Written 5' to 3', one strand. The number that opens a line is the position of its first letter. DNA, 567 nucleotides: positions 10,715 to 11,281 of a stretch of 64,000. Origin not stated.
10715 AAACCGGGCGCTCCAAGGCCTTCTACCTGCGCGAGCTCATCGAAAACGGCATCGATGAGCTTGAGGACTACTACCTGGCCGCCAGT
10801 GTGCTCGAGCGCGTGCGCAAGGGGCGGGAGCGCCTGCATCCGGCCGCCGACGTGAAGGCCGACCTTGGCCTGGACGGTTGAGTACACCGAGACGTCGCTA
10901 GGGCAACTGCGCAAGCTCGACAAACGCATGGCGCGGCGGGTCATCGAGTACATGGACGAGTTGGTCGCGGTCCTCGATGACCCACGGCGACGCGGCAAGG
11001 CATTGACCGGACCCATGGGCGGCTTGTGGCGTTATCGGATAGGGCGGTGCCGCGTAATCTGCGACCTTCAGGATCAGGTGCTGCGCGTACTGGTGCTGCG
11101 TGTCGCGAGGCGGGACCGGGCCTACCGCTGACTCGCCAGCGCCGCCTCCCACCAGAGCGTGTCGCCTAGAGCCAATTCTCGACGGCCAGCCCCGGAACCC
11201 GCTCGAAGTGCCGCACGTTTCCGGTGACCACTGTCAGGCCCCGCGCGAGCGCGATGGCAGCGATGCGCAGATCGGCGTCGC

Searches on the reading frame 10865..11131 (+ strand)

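Call 60: search_protein_families(library=pfam, proteins=[window:10865-11131:+], max_evalue=0.00001)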
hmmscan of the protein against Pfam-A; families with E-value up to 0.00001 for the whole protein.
window:10865-11131:+ (88 aa): 1 family
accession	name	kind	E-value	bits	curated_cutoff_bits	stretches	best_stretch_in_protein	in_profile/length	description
PF05016.21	ParE_toxin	-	2.3e-11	44.5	23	1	5-87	1-89/89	ParE toxin of type II toxin-antitoxin system, parDE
